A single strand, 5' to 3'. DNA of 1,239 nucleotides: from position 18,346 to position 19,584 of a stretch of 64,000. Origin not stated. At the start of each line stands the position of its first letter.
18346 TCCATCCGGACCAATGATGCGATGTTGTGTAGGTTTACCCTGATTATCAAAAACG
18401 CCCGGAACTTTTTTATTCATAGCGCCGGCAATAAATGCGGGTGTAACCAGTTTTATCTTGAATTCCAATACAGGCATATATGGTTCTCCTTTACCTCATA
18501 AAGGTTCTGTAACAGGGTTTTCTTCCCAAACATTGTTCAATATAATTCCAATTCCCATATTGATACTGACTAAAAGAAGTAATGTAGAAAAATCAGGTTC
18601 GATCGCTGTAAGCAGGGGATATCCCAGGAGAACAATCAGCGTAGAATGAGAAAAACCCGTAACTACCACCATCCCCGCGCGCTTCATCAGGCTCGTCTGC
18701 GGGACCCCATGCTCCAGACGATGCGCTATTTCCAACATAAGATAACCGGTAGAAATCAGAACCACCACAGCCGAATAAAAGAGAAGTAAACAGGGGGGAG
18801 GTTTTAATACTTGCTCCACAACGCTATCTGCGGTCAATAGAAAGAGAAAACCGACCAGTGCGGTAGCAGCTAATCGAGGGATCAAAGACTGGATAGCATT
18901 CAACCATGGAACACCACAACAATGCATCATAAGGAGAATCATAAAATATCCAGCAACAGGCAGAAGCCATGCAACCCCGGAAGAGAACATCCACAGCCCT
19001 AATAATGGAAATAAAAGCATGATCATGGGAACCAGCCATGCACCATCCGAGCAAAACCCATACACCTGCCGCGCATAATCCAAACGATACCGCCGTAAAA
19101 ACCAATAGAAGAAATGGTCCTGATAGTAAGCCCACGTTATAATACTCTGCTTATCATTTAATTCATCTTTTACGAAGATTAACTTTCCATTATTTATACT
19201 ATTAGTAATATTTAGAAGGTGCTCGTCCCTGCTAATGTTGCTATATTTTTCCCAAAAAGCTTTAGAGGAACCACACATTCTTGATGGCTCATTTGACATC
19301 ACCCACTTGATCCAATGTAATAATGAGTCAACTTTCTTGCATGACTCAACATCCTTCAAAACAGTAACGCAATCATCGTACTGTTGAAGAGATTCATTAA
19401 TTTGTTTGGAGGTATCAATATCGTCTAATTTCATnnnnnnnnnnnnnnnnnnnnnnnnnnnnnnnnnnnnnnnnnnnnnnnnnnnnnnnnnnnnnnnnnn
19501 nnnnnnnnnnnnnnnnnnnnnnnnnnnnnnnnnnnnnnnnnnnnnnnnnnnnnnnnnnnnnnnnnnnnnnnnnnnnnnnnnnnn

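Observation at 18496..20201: CARF protein translationally coupled to a 6-TM membrane protein inside a Cmr operon: candidate cOA-gated membrane effector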

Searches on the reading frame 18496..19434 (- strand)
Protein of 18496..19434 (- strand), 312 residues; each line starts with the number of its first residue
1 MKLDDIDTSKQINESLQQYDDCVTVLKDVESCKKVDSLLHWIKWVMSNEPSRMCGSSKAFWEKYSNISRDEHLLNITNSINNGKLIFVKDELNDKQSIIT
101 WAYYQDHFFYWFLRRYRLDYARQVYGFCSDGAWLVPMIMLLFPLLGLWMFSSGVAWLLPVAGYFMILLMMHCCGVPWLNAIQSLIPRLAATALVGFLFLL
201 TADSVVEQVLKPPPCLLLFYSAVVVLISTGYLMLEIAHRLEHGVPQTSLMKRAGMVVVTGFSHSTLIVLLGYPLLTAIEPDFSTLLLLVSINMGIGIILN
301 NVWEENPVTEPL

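Call 4: search_protein_families(library=pfam, proteins=[window:18496-19434:-], max_evalue=0.1)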
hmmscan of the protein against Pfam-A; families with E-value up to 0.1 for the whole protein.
window:18496-19434:- (312 aa): 0 families

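Call 5: search_protein_families(library=ncbifam, proteins=[window:18496-19434:-], max_evalue=0.1)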
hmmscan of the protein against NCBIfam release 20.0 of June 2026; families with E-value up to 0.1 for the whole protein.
window:18496-19434:- (312 aa): 0 families

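Call 6: search_protein_families(library=padloc, proteins=[window:18496-19434:-], max_evalue=1)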
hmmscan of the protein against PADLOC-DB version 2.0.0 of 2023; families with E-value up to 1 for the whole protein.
window:18496-19434:- (312 aa): 1 family
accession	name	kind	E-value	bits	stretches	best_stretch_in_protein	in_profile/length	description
PDLC01155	Mem_01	-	2.2e-06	25.1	1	154-277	264-380/440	Membrane protein (6TM) with a globular domain at N-terminus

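Call 8: search_solved_structures(query=window:18496-19434:-, max_evalue=10)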
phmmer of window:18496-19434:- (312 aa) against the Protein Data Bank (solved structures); distinct sequences matched with E-value up to 10: 4.
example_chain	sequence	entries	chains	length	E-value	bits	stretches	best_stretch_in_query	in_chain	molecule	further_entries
7ao8_D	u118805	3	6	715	2.1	10.4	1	29-68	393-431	Metastasis-associated protein MTA1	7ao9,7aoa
4i9c_A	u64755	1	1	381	3.3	9.8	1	82-128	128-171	Response regulator aspartate phosphatase F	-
3ulq_A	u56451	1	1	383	3.3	9.8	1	82-128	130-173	Response regulator aspartate phosphatase F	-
4i9e_A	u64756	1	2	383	3.3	9.8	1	82-128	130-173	Response regulator aspartate phosphatase F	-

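Call 9: find_homologous_proteins(query=window:18496-19434:-, max_evalue=0.001)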
Query window:18496-19434:- (312 aa): 4 proteins with E <= 0.001 among 3920 candidates.
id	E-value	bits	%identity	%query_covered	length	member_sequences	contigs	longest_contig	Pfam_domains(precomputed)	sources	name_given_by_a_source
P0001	3.0e-209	711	100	100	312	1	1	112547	-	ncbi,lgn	-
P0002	1.6e-42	164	35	98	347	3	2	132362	-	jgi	jgi:hypothetical protein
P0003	8.5e-39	151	33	99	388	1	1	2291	-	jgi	jgi:hypothetical protein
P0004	9.9e-33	132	33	88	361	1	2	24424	-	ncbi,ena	-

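Call 11: find_encoding_contigs(protein=P0002, flank=10000, max_places=4)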
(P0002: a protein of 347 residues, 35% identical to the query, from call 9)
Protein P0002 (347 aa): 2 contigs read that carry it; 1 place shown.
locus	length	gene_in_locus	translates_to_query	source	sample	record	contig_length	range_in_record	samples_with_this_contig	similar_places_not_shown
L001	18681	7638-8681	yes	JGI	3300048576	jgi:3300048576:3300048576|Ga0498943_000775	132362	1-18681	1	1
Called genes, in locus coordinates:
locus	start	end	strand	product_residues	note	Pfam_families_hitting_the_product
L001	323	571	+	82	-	-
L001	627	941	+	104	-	-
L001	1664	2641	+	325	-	PF27225:AF_1859_N, PF10040:CRISPR_Cas6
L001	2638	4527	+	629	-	PF12469:Cmr2_N, PF22335:Cas10-Cmr2_palm2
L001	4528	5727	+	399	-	PF09700:Cas_Cmr3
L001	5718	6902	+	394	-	PF03787:RAMPs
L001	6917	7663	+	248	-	PF09651:Cas_APE2256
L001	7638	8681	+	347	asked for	-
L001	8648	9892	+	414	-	PF03787:RAMPs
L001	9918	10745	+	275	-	PF03787:RAMPs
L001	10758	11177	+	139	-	PF09701:Cas_Cmr5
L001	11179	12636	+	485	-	PF03787:RAMPs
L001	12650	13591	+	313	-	PF03787:RAMPs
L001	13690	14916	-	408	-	PF04286:DUF445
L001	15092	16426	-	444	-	PF00083:Sugar_tr, PF07690:MFS_1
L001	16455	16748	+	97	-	-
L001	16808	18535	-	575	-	PF00528:BPD_transp_1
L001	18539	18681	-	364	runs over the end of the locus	PF00005:ABC_tran, PF13304:AAA_21 (faint)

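Call 12: find_encoding_contigs(protein=P0004, flank=10000, max_places=4)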
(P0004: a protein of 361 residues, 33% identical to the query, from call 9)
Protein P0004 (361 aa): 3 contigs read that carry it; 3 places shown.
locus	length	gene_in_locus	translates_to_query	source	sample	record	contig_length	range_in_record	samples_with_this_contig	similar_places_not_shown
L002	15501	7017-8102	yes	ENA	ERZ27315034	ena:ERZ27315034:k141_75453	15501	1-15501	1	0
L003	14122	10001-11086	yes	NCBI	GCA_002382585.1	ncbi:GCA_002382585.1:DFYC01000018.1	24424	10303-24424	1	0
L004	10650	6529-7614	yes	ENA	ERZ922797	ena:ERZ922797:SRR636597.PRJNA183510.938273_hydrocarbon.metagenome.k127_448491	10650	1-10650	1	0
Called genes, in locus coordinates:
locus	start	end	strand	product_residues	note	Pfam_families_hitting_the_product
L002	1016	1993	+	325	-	PF27225:AF_1859_N, PF10040:CRISPR_Cas6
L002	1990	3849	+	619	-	PF12469:Cmr2_N (weak), PF22335:Cas10-Cmr2_palm2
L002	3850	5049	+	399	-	PF09700:Cas_Cmr3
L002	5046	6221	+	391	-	PF03787:RAMPs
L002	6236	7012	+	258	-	PF09651:Cas_APE2256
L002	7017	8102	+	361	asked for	-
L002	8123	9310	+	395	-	PF03787:RAMPs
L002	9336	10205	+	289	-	PF03787:RAMPs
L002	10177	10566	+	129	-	PF09701:Cas_Cmr5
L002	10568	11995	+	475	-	PF03787:RAMPs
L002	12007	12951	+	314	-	PF03787:RAMPs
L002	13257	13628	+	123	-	PF00072:Response_reg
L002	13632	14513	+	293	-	PF02653:BPD_transp_2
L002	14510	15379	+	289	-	PF02653:BPD_transp_2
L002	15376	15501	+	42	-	?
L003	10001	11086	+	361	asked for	-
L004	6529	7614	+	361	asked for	-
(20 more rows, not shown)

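Call 22: find_homologous_proteins(query=A1, max_evalue=0.01)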
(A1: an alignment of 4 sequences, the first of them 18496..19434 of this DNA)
Query A1 (4 sequences) (312 aa, profile of the alignment): 3 proteins with E <= 0.01 among 8000 candidates.
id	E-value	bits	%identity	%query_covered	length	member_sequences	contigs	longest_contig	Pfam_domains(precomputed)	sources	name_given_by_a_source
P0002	2.0e-162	558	35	98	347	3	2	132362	-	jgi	jgi:hypothetical protein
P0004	9.1e-156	536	33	88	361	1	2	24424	-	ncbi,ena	-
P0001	3.0e-138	479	100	100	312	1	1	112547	-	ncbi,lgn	-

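Call 23: find_related_loci(query=A1, collection=genome_contigs, flank=10000)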
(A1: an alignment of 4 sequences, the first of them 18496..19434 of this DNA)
Query A1 (312 aa) in genome_contigs; peptide patterns used: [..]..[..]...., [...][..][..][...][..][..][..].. (x = any residue, [..] = any of these).
100 stretches matched a pattern, but none encodes a relative of the query by tblastn (E <= 1e-3).

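Call 33: predict_structure(alignment_id=A1)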
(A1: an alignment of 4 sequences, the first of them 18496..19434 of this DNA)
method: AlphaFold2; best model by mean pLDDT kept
length: 312 residues; sequences in the alignment: 4
mean_pLDDT: 59.3   pTM: 0.55
mean pLDDT of the five models: 59.3, 53.1, 51.3, 46.8, 46.4
residues with pLDDT >= 90: 7; 70-90: 122; 50-70: 47; < 50: 136
segments of 3 or more residues with pLDDT < 50: 1-65, 69-131, 306-312
pLDDT, mean of each block of 10 residues (from residue 1): 28 33 32 36 40 36 42 43 35 37 43 40 38 68 85 74 74 63 61 83 78 85 86 74 66 76 87 74 90 84 51 34
secondary structure, 60 per line:
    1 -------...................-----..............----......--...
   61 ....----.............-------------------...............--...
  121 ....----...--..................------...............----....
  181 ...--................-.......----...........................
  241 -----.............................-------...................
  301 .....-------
elements in order: H8-26 H32-45 H50-55 H58-64 H69-81 H101-115 H118-124 H134-151 H158-172 H177-183 H186-201 H203-209 H214-240 H246-274 H282-305

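Call 34: search_protein_representatives(alignment_id=A1)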
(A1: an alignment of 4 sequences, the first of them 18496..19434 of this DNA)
Query: 4 sequences, 342 profile positions. Proteins with E-value up to 0.001 (for the whole library): 174; up to 1e-10: 101; up to 1e-30: 22. The best 150 are listed.
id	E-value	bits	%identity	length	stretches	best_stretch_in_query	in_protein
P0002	6.4e-163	558.3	-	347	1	1-342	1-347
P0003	8.1e-160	548.1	-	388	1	2-342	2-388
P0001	9.4e-139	478.8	-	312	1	4-342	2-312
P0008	2.0e-45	172.0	-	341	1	47-342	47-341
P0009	4.7e-44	167.4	-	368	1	35-342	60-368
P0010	5.3e-43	164.0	-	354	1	38-342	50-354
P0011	2.6e-42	161.7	-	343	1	40-342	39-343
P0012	3.5e-42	161.3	-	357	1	34-342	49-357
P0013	7.1e-41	157.0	-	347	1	28-342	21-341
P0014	1.5e-40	155.9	-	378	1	34-342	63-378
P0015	3.0e-38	148.4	-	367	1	43-342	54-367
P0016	1.2e-36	143.1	-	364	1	45-342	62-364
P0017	1.2e-36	143.0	-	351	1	35-342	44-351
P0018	7.5e-36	140.5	-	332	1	40-342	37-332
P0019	8.2e-36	140.3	-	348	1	40-342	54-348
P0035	1.2e-28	116.8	-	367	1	63-342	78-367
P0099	5.3e-13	65.3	-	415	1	123-342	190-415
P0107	1.5e-10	57.3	-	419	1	127-339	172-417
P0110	2.1e-08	50.2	-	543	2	128-292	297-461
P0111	3.5e-08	49.5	-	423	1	126-342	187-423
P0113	5.0e-08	49.0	-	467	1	132-342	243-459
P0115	1.1e-07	47.9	-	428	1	184-342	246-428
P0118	2.7e-07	46.6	-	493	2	128-294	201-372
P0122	1.0e-06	44.7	-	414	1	128-342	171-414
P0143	2.2e-05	40.3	-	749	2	100-293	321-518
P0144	2.4e-05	40.2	-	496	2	181-342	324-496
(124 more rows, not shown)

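Call 35: find_encoding_contigs(protein=P0008, flank=8000, max_places=3)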
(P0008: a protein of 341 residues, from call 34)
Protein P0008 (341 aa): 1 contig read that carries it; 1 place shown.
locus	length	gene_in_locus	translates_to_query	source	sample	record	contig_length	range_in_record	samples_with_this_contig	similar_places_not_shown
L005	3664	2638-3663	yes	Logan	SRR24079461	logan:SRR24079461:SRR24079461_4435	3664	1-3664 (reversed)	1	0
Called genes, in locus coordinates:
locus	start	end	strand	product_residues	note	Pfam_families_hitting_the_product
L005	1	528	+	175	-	?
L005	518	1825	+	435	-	PF03787:RAMPs (weak)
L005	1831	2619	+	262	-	-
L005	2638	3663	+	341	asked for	?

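Call 40: find_encoding_contigs(protein=P0017, flank=8000, max_places=3)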
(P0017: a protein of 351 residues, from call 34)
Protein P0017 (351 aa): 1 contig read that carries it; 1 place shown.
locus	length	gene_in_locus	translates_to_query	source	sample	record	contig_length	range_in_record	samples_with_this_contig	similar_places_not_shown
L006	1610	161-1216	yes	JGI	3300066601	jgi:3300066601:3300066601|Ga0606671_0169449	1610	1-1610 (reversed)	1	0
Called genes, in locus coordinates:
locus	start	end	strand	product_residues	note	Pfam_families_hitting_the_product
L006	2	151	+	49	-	?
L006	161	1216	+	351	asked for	-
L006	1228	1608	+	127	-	?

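Call 41: find_encoding_contigs(protein=P0035, flank=8000, max_places=3)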
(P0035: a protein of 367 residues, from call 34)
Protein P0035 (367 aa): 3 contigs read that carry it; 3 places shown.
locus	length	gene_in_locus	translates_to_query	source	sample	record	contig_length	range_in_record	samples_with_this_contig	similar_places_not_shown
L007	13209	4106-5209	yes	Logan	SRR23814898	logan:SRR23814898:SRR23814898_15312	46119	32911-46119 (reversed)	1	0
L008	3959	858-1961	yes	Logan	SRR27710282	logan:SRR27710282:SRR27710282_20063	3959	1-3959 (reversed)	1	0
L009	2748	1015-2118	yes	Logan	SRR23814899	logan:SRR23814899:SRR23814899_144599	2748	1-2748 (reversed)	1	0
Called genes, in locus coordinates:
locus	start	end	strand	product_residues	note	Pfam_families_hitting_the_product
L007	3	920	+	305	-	?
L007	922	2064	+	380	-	PF09700:Cas_Cmr3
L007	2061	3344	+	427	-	PF03787:RAMPs (weak)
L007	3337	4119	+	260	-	-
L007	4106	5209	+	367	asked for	-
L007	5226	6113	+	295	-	PF03787:RAMPs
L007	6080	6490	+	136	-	PF09701:Cas_Cmr5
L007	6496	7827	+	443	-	PF03787:RAMPs (faint)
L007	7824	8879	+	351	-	PF03787:RAMPs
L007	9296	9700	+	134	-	-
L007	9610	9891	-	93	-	PF09827:CRISPR_Cas2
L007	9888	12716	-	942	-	PF27225:AF_1859_N (faint), PF10040:CRISPR_Cas6 (weak), PF00078:RVT_1, PF01867:Cas_Cas1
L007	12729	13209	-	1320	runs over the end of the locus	PF13191:AAA_16 (faint), PF13671:AAA_33 (faint), PF00004:AAA (weak), PF05729:NACHT (faint), PF07724:AAA_2, PF00004:AAA, PF17862:AAA_lid_3 (weak), PF01434:Peptidase_M41, +3 more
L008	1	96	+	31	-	?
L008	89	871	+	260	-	-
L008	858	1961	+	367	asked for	-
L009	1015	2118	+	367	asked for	-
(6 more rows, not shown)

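Call 42: find_encoding_contigs(protein=P0009, flank=8000, max_places=3)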
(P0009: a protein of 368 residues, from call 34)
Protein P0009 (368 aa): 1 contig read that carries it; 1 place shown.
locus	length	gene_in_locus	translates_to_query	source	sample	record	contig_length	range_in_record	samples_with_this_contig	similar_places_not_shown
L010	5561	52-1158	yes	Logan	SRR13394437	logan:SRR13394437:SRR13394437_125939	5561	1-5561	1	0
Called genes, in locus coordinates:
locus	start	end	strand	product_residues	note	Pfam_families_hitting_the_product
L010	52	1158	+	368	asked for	-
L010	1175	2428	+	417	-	PF03787:RAMPs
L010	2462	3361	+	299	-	PF03787:RAMPs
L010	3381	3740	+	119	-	PF09701:Cas_Cmr5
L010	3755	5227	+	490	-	PF03787:RAMPs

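Call 44: find_related_loci(query=A4, collection=genome_contigs, flank=10000)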
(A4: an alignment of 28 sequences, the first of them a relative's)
Query A4 (351 aa) in genome_contigs; peptide patterns used: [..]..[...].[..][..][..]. (x = any residue, [..] = any of these).
32 stretches matched a pattern; 9 encode a relative of the query (tblastn E <= 1e-3); 9 distinct loci.
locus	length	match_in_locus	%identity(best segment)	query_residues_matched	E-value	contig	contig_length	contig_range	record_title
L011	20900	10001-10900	45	57-351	3e-75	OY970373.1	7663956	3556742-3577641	MAG: uncultured Acidobacteriota bacterium isolate MFD09368.bin.c.1 genome assembly, chromosome: 1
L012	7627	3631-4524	45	57-351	2e-74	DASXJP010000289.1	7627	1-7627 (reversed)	MAG TPA_asm: Thermoanaerobaculia bacterium isolate SMAG_U5251 k141_3018741, whole genome shotgun sequence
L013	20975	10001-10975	43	26-351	1e-73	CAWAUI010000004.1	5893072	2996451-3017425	MAG: Thermoanaerobaculaceae bacterium isolate MFD09730.bin.2.32 genome assembly, contig: contig_588, whole genome shotgu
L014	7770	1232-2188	39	27-351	3e-48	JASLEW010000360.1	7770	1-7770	MAG: Thermoanaerobaculia bacterium isolate SHSU.bins.256 k141_6801987, whole genome shotgun sequence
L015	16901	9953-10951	36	17-351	1e-44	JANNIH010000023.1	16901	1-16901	MAG: Holophagales bacterium isolate SOY_6_C_metabat_145 SOY_6_C_k141_4626720, whole genome shotgun sequence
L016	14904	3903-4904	32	38-351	2e-41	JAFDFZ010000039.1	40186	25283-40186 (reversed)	MAG: Deltaproteobacteria bacterium isolate Meg22_1012_Bin_121 Meg22_1012_Bin_121_scaffold_2201, whole genome shotgun seq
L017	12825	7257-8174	34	48-351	2e-40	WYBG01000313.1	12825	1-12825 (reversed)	MAG: Deltaproteobacteria bacterium isolate PRO9 k127_268839, whole genome shotgun sequence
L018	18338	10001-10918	28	57-351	2e-32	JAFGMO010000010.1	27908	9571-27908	MAG: Candidatus Aminicenantes bacterium isolate Zod_Metabat.480 k87_878536, whole genome shotgun sequence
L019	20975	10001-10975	43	23-351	2e-58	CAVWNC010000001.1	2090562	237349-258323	MAG: uncultured Acidobacteriota bacterium isolate MFD09368.bin.2.205 genome assembly, contig: contig_11422, whole genome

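Call 51: search_protein_families(library=padloc, alignment_id=A3, max_evalue=0.001)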
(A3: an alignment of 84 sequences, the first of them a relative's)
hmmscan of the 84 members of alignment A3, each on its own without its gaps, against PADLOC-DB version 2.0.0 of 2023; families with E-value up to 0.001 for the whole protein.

A. member 1, P0017 (351 aa): 0 families

B. families by the number of members that match (of 84 scanned): 1 family
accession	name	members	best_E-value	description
PDLC01155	Mem_01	41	2.7e-10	Membrane protein (6TM) with a globular domain at N-terminus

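Call 52: find_encoding_contigs(protein=P0107, flank=8000, max_places=3)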
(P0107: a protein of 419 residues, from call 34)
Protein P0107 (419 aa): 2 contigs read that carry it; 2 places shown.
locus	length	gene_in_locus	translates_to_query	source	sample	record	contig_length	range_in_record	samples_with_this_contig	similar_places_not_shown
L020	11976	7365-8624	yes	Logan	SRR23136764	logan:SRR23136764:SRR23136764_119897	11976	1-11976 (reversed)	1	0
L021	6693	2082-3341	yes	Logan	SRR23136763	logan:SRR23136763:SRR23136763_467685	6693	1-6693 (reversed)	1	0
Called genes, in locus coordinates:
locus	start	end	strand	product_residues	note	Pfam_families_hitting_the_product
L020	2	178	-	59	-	?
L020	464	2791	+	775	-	PF18211:Csm1_B, PF22335:Cas10-Cmr2_palm2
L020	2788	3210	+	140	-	PF03750:Csm2_III-A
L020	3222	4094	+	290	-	PF03787:RAMPs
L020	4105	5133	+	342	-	PF17953:Csm4_C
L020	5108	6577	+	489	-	PF03787:RAMPs (faint)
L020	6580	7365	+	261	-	-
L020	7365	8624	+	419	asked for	-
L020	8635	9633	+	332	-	PF27225:AF_1859_N, PF10040:CRISPR_Cas6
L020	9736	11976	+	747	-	?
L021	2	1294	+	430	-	?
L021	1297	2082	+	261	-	-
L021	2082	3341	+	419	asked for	-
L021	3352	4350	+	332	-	PF27225:AF_1859_N, PF10040:CRISPR_Cas6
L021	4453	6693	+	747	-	?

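Call 53: find_encoding_contigs(protein=P0113, flank=8000, max_places=3)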
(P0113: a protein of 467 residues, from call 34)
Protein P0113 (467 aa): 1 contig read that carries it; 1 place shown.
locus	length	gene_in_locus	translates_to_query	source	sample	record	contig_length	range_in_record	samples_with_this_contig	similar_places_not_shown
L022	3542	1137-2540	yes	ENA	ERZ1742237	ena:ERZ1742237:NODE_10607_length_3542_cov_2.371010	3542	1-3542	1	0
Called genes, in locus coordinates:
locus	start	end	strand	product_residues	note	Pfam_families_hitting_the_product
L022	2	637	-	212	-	?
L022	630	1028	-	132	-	-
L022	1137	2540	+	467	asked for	-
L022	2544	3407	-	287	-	-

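Call 62: list_cluster_members(proteins=[P0001, P0005, P0004])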
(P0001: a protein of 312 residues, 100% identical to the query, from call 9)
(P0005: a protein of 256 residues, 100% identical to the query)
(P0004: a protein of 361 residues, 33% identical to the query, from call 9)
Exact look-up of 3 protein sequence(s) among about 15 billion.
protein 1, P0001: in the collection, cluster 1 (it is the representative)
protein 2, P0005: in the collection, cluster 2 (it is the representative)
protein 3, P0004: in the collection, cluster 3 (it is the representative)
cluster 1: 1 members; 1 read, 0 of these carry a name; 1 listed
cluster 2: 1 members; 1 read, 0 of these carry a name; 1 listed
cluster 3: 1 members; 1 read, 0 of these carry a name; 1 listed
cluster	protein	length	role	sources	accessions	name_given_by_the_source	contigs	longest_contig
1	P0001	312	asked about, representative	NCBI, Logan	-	-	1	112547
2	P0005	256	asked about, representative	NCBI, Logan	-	-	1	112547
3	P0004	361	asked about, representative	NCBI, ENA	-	-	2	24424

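Call 64: find_encoding_contigs(protein=P0001, flank=500, max_places=2)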
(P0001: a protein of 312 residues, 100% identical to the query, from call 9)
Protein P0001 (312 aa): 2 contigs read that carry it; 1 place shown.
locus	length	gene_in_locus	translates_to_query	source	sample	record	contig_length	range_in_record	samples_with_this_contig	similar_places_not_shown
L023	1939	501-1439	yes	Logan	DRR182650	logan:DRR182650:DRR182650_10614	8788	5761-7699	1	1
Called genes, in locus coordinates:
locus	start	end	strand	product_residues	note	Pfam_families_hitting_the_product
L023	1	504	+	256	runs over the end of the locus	-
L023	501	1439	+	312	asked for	-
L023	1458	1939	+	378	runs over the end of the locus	PF03787:RAMPs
